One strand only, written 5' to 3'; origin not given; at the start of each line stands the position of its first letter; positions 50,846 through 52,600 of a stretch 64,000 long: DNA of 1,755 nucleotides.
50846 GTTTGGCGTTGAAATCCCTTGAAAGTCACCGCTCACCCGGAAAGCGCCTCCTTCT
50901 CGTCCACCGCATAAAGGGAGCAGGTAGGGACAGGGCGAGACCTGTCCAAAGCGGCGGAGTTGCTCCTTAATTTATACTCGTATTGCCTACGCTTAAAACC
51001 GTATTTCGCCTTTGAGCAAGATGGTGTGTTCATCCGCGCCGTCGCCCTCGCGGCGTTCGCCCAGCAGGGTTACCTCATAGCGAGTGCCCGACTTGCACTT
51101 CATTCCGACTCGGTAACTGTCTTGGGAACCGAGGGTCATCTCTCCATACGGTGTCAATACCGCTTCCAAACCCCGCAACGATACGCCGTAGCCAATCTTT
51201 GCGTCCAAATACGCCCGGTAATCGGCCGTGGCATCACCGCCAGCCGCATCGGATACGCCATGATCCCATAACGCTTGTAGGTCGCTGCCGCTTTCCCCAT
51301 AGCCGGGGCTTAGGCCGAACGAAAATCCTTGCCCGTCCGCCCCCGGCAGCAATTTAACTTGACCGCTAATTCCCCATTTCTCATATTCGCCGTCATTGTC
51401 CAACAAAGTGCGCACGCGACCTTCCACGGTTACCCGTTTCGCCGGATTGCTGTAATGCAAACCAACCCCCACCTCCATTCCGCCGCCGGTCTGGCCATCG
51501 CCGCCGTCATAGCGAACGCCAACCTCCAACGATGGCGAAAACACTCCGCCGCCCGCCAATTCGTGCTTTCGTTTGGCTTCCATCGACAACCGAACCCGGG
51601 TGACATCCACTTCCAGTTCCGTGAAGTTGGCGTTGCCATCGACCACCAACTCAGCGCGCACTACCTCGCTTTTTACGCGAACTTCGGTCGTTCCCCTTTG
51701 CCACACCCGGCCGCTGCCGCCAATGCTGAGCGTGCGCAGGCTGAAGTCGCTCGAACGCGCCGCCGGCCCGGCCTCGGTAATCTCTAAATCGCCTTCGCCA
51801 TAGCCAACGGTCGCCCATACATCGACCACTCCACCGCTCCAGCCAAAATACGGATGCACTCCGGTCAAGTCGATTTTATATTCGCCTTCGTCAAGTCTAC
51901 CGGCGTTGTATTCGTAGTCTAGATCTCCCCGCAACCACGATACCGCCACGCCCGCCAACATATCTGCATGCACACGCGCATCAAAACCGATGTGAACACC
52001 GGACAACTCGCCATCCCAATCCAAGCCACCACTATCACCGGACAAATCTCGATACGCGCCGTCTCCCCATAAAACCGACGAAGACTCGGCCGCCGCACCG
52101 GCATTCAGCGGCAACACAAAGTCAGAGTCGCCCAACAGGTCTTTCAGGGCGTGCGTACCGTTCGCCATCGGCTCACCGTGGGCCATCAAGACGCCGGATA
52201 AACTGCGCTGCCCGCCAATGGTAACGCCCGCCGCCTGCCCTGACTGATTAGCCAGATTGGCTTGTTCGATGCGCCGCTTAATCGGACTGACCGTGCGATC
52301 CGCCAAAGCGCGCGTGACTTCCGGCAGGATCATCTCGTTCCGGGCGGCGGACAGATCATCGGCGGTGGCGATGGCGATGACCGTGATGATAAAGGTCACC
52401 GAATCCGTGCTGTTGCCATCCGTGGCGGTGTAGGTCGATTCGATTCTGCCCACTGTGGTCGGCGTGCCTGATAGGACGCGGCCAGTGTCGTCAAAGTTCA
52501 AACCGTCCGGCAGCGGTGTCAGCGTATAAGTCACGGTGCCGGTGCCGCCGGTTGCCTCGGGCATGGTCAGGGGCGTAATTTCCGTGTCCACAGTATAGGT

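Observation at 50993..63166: Giant autotransporter whose passenger is built from Ig-like/Calx-beta/PKD modules instead of a beta-helix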

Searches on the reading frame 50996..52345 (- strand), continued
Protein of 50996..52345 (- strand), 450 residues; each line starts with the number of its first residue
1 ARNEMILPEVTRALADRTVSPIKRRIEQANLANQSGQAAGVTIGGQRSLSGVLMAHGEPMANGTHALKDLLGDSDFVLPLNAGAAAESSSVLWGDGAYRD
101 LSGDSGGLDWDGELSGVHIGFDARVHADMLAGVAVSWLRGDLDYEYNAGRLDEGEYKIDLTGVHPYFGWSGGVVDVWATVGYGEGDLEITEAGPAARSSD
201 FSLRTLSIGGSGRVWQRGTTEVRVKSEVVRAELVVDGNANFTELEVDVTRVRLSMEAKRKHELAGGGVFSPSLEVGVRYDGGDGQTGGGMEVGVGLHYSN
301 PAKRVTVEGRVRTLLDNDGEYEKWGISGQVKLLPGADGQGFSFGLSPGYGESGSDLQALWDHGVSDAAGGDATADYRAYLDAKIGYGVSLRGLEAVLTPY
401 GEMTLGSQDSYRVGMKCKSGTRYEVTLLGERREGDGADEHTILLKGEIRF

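Call 38: search_protein_families(library=pfam, proteins=[L002:6392-11350:+, L004:6629-11344:+, L007:8192-11368:+, L016:5840-11329:+, L027:7562-11350:+, L025:7721-11362:+, L072:8030-11365:+], max_evalue=0.0001)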
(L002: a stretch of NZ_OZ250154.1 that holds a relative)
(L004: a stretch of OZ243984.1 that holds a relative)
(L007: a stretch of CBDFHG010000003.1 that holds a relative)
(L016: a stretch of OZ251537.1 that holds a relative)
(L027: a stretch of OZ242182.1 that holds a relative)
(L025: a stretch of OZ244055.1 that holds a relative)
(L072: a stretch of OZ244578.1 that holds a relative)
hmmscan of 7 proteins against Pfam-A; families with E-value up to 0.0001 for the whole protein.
L002:6392-11350:+ (1653 aa): 12 families
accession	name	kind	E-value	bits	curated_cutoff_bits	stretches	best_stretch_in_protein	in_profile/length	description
PF05345.18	He_PIG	-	4.7e-100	328.7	24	9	340-429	2-96/96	Putative Ig domain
PF22352.2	K319L-like_PKD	-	2.9e-49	165.4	27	3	1102-1189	1-84/84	K319L-like, PKD domain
PF17963.7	Big_9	-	1.1e-35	122.8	23.6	0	1095-1187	1-88/89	Bacterial Ig domain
PF23237.1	HYR_4C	-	6.5e-30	103.6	27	0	675-706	42-73/73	HYR-like domain with 4 cysteines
PF02494.22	HYR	-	1e-22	80.6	21.7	0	398-428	51-81/81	HYR domain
PF12733.13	Cadherin-like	-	3e-19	69.7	24.2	1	808-899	1-88/89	Cadherin-like beta sandwich domain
PF16403.11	Bact_surface_Ig-like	-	2.5e-15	56.7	27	0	403-428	46-71/71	Bacterial surface protein, Ig-like domain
PF18911.6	PKD_4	-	1.8e-14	54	27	2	1095-1189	1-85/85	PKD domain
PF21027.3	Sde0182_C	-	3.1e-14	53.7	27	0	1114-1177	2-70/83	Cellulose-binding protein Sde0182, C-terminal domain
PF17892.7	Cadherin_5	-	3.6e-12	46.4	26.5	0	491-522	66-97/98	Cadherin-like domain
PF18540.6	DUF5626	-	1.1e-05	26.3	26.7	0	220-246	33-61/120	Domain of unknown function (DUF5626)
PF24908.1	Ig_SIBA-E_2nd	-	3e-05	24.6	27.8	0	96-150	32-86/117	Integrin beta-like protein A-E, second Ig-like domain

L004:6629-11344:+ (1572 aa): 4 families
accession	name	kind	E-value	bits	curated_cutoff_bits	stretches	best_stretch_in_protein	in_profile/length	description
PF05345.18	He_PIG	-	5.6e-46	155.4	24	4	749-834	8-96/96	Putative Ig domain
PF02494.22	HYR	-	3.6e-13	50.1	21.7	0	783-833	34-81/81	HYR domain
PF13573.12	SprB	-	4e-07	30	28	0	265-284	15-33/37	SprB repeat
PF16403.11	Bact_surface_Ig-like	-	3.6e-06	27.4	27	0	905-930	46-71/71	Bacterial surface protein, Ig-like domain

L007:8192-11368:+ (1059 aa): 4 families
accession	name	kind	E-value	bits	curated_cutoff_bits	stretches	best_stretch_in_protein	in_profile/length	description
PF05345.18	He_PIG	-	2e-44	150.4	24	4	332-415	2-96/96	Putative Ig domain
PF17963.7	Big_9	-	2.1e-13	51.4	23.6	0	333-414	9-88/89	Bacterial Ig domain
PF03797.25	Autotransporter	-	2.5e-13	50.8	26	1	701-901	2-212/255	Autotransporter beta-domain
PF02494.22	HYR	-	9.5e-07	29.5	21.7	0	568-595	54-81/81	HYR domain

L016:5840-11329:+ (1830 aa): 2 families
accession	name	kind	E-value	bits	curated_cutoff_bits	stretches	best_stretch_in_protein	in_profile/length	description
PF05345.18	He_PIG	-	1e-14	55.2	24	1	695-759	37-96/96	Putative Ig domain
PF03797.25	Autotransporter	-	2.5e-07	31.2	26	1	1476-1571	1-94/255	Autotransporter beta-domain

L027:7562-11350:+ (1263 aa): 4 families
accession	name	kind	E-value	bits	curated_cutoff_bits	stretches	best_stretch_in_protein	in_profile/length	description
PF03160.20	Calx-beta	-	8.2e-101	332.8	27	7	6-110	13-115/119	Calx-beta domain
PF05981.17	CreA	-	3.9e-07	30.6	25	0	293-354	13-72/131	CreA protein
PF20579.4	LapA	-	6.9e-07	30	27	0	342-375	2-35/99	LapA domain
PF07679.22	I-set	-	3.5e-06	27.4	23.7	0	126-145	11-30/90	Immunoglobulin I-set domain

L025:7721-11362:+ (1214 aa): 8 families
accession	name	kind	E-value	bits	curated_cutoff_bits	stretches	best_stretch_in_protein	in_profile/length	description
PF05345.18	He_PIG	-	1.8e-56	189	24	7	480-564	10-96/96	Putative Ig domain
PF02494.22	HYR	-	8e-13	49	21.7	0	538-563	56-81/81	HYR domain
PF13573.12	SprB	-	5.6e-12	45.5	28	0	87-107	16-35/37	SprB repeat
PF16403.11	Bact_surface_Ig-like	-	6.3e-09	36.2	27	0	635-660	46-71/71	Bacterial surface protein, Ig-like domain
PF03797.25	Autotransporter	-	1.2e-07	32.2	26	1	850-1051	2-211/255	Autotransporter beta-domain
PF17892.7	Cadherin_5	-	5.1e-07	29.9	26.5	0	635-661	72-98/98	Cadherin-like domain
PF17963.7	Big_9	-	1.4e-06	29.6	23.6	0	624-659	52-89/89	Bacterial Ig domain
PF23237.1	HYR_4C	-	1.3e-05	25.7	27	0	632-660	45-73/73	HYR-like domain with 4 cysteines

L072:8030-11365:+ (1112 aa): 1 family
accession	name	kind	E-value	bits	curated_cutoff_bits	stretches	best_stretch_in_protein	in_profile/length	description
PF05345.18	He_PIG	-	5.1e-15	56.1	24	2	248-329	7-96/96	Putative Ig domain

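Call 48: search_protein_representatives(alignment_id=A3)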
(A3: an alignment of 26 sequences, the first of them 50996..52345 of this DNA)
Query: 26 sequences, 457 profile positions. Proteins with E-value up to 0.001 (for the whole library): 9385; up to 1e-10: 7717; up to 1e-30: 5655. The best 150 are listed.
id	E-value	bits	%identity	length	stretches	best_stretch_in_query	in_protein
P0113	1.2e-191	654.0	-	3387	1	3-457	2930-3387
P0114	1.2e-187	640.7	-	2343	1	4-457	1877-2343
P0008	3.4e-186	636.0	-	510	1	3-457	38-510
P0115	1.9e-183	626.9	-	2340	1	5-457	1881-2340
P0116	4.1e-177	606.1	-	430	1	39-457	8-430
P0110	6.1e-177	605.5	-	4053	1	4-457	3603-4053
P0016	4.6e-176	602.6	-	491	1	5-457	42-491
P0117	1.6e-175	600.8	-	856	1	4-457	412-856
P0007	3.7e-174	596.3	-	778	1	3-457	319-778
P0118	1.2e-167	574.9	-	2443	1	4-457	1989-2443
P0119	1.1e-166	571.6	-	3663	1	4-457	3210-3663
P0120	1.5e-166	571.2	-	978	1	4-457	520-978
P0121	2.3e-166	570.6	-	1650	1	4-457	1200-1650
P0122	6.6e-166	569.1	-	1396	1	4-457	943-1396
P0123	6.9e-166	569.0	-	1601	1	4-457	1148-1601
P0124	9.0e-166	568.7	-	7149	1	4-457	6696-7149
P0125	2.3e-165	567.3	-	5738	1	4-457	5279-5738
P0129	1.9e-161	554.4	-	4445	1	4-457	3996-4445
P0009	3.4e-157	540.4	-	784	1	4-457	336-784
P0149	2.2e-154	531.1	-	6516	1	4-457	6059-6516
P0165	1.2e-149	515.5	-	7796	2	4-452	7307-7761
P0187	1.0e-145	502.5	-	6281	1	4-456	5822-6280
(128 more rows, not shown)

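Call 62: predict_structure(alignment_id=A4)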
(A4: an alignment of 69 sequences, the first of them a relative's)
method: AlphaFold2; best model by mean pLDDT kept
length: 441 residues; sequences in the alignment: 69
mean_pLDDT: 82.8   pTM: 0.75
mean pLDDT of the five models: 82.8, 80.9, 80.2, 79.9, 79.8
residues with pLDDT >= 90: 201; 70-90: 153; 50-70: 60; < 50: 27
segments of 3 or more residues with pLDDT < 50: 1-13, 351-361
pLDDT, mean of each block of 10 residues (from residue 1): 39 58 59 51 62 77 62 83 80 88 90 93 92 92 96 93 97 91 97 95 95 95 91 93 97 97 95 84 96 92 84 86 86 84 55 46 71 83 89 80 90 90 82 88 71
secondary structure, 60 per line:
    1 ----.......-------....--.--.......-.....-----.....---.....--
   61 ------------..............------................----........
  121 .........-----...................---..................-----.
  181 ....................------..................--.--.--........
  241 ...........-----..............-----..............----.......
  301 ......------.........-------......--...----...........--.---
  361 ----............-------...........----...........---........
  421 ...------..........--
elements in order: H5-11 E19-22 H28-34 H36-40 H46-50 E54-58 E73-86 E93-108 E113-129 E135-153 E157-174 E180-200 E207-224 E233-251 E257-270 E276-289 E294-306 E313-321 E329-334 E337-339 H344-354 E365-376 E384-394 E399-409 E413-423 E430-439

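Call 64: fold_search(model_id=the predicted structure, library=pdb)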
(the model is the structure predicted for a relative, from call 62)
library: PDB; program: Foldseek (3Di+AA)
matches with E <= 10: 678; with E <= 0.001: 36
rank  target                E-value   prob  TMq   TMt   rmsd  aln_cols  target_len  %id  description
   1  5fok_B                4.4e-05  1.00  0.40  0.30  10.5       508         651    9  Crystal structure of the siderophore receptor PiuA from Pseudomonas aeruginosa (released 2016-05-11)
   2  5fok_A                1.0e-04  1.00  0.41  0.30  10.8       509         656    9  Crystal structure of the siderophore receptor PiuA from Pseudomonas aeruginosa (released 2016-05-11)
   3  3qq2_A                1.2e-04  1.00  0.30  0.46   7.4       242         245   18  Crystal Structure of the Beta Domain of the Bordetella Autotransporter Brka (released 2011-04-13)
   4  3m8d                  1.4e-04  1.00  0.40  0.32  10.2       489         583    8  Crystal structure of spin-labeled BtuB V10R1 with bound calcium and cyanocobalamin (released 2010-09-15)
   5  5odw_A                1.4e-04  1.00  0.40  0.26  12.5       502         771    8  Structure of the FpvAI-pyocin S2 complex (released 2017-11-08)
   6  2o5p_A                1.9e-04  1.00  0.39  0.26  12.5       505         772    8  Crystal structure of the full length ferric pyoverdine outer membrane receptor FpvA of Pseudomonas aeruginosa in its a (released 2007-10-30)
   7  5odw_B                2.0e-04  1.00  0.39  0.26  12.8       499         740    9  Structure of the FpvAI-pyocin S2 complex (released 2017-11-08)
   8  7omm_A                2.0e-04  1.00  0.28  0.20  19.6       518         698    9  Cryo-EM structure of N. gonorhoeae LptDE in complex with ProMacrobodies (MBPs have not been built de novo) (released 2022-05-04)
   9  2gsk_A                2.1e-04  1.00  0.40  0.32  11.0       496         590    8  Structure of the BtuB:TonB Complex (released 2006-06-13)
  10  4mee                  2.2e-04  1.00  0.34  0.47   7.6       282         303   14  Crystal structure of the transport unit of the autotransporter AIDA-I from Escherichia coli (released 2014-06-04)
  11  6ofr                  2.4e-04  1.00  0.43  0.28  12.1       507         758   10  The crystal structure of the outer membrane transporter YddB from Escherichia coli (released 2019-10-02)
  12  2o5p_B                2.4e-04  1.00  0.38  0.26  12.8       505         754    8  Crystal structure of the full length ferric pyoverdine outer membrane receptor FpvA of Pseudomonas aeruginosa in its a (released 2007-10-30)
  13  3kvn_A                2.5e-04  1.00  0.29  0.22   8.9       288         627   12  Crystal structure of the full-length autotransporter EstA from Pseudomonas aeruginosa (released 2010-01-26)
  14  5fp2_B                2.6e-04  1.00  0.42  0.36  14.9       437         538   12  Crystal structure of the siderophore receptor PirA from Pseudomonas aeruginosa (released 2015-12-09)
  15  9fz5_A                2.6e-04  1.00  0.30  0.21  17.0       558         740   10  Cryo-EM structure of LptDE-YedD complex from Escherichia Coli (released 2025-04-09)
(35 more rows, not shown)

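Call 69: search_protein_families(library=pfam, alignment_id=A5, max_evalue=0.0001)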
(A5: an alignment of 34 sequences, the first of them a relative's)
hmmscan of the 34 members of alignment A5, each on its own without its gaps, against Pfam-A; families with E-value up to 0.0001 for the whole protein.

A. member 1, P0117 (856 aa): 3 families
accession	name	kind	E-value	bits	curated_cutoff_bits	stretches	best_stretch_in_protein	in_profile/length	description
PF05345.18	He_PIG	-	6.4e-36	123.1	24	4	142-205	34-96/96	Putative Ig domain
PF03797.25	Autotransporter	-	1.2e-10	42.1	26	1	501-697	1-212/255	Autotransporter beta-domain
PF16403.11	Bact_surface_Ig-like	-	5.5e-06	26.8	27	0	378-403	46-71/71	Bacterial surface protein, Ig-like domain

B. families by the number of members that match (of 34 scanned): 34 families (the first 25 are shown)
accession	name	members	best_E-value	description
PF03797.25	Autotransporter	23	1.6e-14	Autotransporter beta-domain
PF05345.18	He_PIG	16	7.6e-123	Putative Ig domain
PF17963.7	Big_9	12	1.1e-48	Bacterial Ig domain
PF22352.2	K319L-like_PKD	9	4.2e-173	K319L-like, PKD domain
PF18911.6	PKD_4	7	3.4e-56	PKD domain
PF16403.11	Bact_surface_Ig-like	7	6.8e-34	Bacterial surface protein, Ig-like domain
PF21027.3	Sde0182_C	6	5.6e-54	Cellulose-binding protein Sde0182, C-terminal domain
PF17803.7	Cadherin_4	6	6.5e-42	Bacterial cadherin-like domain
PF00041.27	fn3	6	2.1e-17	Fibronectin type III domain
PF02494.22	HYR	6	2.2e-15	HYR domain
PF17892.7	Cadherin_5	5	3.1e-31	Cadherin-like domain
PF03160.20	Calx-beta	5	5.9e-27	Calx-beta domain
PF00028.23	Cadherin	5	2.7e-23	Cadherin domain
PF12733.13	Cadherin-like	4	3.5e-125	Cadherin-like beta sandwich domain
PF19078.6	Big_12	4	4.1e-23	Bacterial Ig-like domain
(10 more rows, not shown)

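Call 76: search_solved_structures(query=A3, max_evalue=10, show_alignments=3)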
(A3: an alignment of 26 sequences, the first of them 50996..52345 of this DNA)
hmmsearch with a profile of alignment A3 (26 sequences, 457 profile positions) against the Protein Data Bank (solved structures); distinct sequences matched with E-value up to 10: 0.

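Call 77: list_cluster_members(proteins=[P0113, P0114, P0118, P0119, P0124, P0125, P0129, P0149, P0165, P0187])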
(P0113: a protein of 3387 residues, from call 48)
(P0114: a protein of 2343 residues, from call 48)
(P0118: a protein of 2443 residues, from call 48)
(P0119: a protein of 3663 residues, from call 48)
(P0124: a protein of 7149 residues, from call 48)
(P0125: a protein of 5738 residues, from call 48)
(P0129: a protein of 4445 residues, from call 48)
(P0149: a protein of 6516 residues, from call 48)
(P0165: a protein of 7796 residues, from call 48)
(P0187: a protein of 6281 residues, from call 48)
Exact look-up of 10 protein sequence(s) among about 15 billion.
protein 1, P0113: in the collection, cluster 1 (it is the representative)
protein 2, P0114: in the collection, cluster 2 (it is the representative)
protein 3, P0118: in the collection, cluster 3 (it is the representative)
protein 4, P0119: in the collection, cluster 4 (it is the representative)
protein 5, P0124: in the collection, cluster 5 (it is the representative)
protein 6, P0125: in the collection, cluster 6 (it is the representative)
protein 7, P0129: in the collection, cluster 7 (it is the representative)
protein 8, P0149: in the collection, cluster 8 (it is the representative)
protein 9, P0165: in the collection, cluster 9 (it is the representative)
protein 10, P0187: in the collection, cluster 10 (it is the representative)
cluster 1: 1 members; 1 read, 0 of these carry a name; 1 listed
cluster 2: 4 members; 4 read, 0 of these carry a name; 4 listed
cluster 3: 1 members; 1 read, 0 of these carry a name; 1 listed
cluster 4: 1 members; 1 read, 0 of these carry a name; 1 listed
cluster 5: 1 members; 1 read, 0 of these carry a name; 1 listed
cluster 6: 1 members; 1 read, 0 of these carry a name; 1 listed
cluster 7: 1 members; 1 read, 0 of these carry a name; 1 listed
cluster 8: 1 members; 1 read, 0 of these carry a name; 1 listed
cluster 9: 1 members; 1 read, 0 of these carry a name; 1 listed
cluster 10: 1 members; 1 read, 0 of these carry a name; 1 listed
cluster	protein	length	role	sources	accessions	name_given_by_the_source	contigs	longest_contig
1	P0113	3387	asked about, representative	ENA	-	-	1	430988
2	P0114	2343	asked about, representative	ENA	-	-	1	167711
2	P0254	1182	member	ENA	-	-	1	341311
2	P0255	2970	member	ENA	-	-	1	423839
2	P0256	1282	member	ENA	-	-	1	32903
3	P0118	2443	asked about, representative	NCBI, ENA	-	-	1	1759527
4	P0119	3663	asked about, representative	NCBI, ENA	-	-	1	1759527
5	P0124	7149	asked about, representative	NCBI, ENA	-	-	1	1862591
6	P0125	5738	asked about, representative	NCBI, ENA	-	-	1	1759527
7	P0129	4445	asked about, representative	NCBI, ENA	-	-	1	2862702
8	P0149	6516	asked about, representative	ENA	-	-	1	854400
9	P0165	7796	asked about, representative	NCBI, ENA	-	-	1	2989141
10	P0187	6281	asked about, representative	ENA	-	-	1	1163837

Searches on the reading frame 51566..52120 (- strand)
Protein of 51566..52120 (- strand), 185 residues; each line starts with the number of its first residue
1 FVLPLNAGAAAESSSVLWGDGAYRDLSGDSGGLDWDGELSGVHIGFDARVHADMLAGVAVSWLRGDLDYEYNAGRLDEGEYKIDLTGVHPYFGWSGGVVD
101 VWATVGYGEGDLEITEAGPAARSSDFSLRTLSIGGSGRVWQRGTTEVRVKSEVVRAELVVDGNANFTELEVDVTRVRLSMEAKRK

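Call 26: search_protein_families(library=pfam, proteins=[window:51566-52120:-], max_evalue=10)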
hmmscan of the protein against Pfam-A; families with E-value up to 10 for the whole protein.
window:51566-52120:- (185 aa): 2 families
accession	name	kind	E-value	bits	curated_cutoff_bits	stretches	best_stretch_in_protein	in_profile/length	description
PF03797.25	Autotransporter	-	3.5e-08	33.9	26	1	18-125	2-112/255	Autotransporter beta-domain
PF13505.12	OMP_b-brl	-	0.001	19.7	28.7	1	6-128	10-130/175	Outer membrane protein beta-barrel domain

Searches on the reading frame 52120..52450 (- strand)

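Call 55: search_protein_families(library=pfam, proteins=[window:52120-52450:-], max_evalue=10)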
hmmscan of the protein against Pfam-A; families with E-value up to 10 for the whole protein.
window:52120-52450:- (110 aa): 0 families
